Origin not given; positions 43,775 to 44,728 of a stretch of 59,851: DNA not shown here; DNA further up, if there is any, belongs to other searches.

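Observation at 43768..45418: Low-GC restriction-modification islet pairing an EcoRI-family nuclease with an MT-A70 (DPPW) methyltransferase, inserted inside a host repeat element and flanked by ~49-nt direct repeats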

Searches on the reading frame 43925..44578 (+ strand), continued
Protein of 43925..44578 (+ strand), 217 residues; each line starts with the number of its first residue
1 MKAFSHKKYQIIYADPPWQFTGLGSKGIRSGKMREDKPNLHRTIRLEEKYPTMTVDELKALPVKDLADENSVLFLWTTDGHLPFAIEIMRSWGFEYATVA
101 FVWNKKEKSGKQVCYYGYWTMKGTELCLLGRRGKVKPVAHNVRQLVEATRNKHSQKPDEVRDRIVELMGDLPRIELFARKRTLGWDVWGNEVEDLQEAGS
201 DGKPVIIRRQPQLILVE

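Call 70: search_dna_similar(query=window:43925-44578:+, collection=phages, mode=protein, max_rows=12)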
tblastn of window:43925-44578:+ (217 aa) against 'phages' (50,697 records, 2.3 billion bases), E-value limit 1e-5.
Records with a match: 517; places in all: 520; records where one place covers at least 80% of the query: 459.
Best place of each record, by identity: <60% 517.
By first word of the organism name: Vibrio 189; Stx2a-converting 110; Escherichia 57; Klebsiella 25; Salmonella 14; Rhodobacter 13; Stx2-converting 9; Erwinia 8; Brevundimonas 7; Gordonia 6; and 40 more.
By host as written in the record: - 263; Rhodobacter capsulatus YW1 11; Vibrio splendidus 8; Vibrio parahaemolyticus 8; Klebsiella pneumoniae 8; Vibrio alginolyticus 7; Escherichia coli 7; Escherichia coli K514 (EHEC) 7; and 126 more.
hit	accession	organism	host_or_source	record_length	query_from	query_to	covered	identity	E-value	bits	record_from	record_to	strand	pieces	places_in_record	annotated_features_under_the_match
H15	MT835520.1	Bacteriophage sp.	human fecal samples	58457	5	192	87%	46.6%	4e-46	168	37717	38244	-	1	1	record has no annotation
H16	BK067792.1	Nitrosopumilaceae spindle-shaped virus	seawater environment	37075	1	191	88%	45.6%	3e-50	180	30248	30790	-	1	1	ORF63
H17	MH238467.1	Pasteurella phage Pm86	Pasteurella multocida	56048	5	192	87%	45.3%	7e-47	170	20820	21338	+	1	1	DNA methyltransferase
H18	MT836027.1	Bacteriophage sp.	human fecal samples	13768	7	192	86%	45.5%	6e-47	170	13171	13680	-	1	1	record has no annotation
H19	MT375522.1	Methylophilales phage Venkman EXVC282S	Methylophilales bacterium H5P1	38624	6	192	86%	45.0%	5e-45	165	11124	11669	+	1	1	DNA methyltransferase | hypothetical protein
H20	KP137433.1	Mannheimia phage vB_MhS_535AP2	Mannheimia haemolytica 535A serotype A1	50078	8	192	85%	45.5%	3e-47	171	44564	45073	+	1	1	methyltransferase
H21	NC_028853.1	Mannheimia phage vB_MhS_535AP2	Mannheimia haemolytica 535A serotype A1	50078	8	192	85%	45.5%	3e-47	171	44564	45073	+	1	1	DNA methyltransferase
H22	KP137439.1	Mannheimia phage vB_MhS_3927AP1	Mannheimia haemolytica 3927A serotype A6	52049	8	192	85%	45.5%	3e-47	171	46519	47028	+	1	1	methyltransferase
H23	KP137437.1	Mannheimia phage vB_MhS_1152AP2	Mannheimia haemolytica 1152A serotype A6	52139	8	192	85%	45.5%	3e-47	171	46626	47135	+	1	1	methyltransferase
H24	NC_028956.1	Mannheimia phage vB_MhS_1152AP2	Mannheimia haemolytica 1152A serotype A6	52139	8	192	85%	45.5%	3e-47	171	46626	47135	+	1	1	DNA methyltransferase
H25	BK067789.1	Nitrosopumilaceae spindle-shaped virus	marine environment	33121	4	192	87%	44.2%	1e-42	158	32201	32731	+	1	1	ORF45 | ORF44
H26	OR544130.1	Pasteurella phage Pmp13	Pasteurella multocida Past3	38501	5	192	87%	43.7%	1e-44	164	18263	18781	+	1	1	DNA methyltransferase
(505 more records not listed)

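Call 73: search_protein_families(library=padloc, proteins=[window:43925-44578:+], max_evalue=0.001)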
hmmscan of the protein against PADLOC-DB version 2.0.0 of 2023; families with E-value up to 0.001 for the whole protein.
window:43925-44578:+ (217 aa): 3 families
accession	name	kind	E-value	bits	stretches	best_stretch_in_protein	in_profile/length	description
PDLC03262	MTase_II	-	4.5e-64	213.9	1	4-195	5-183/204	Type II methyltransferase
PDLC03221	MTase_II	-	1.5e-31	107.8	1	8-194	20-194/272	Type II methyltransferase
PDLC03723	oMTase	-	7.5e-08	30.1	1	35-99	12-76/414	orphan methyltransferase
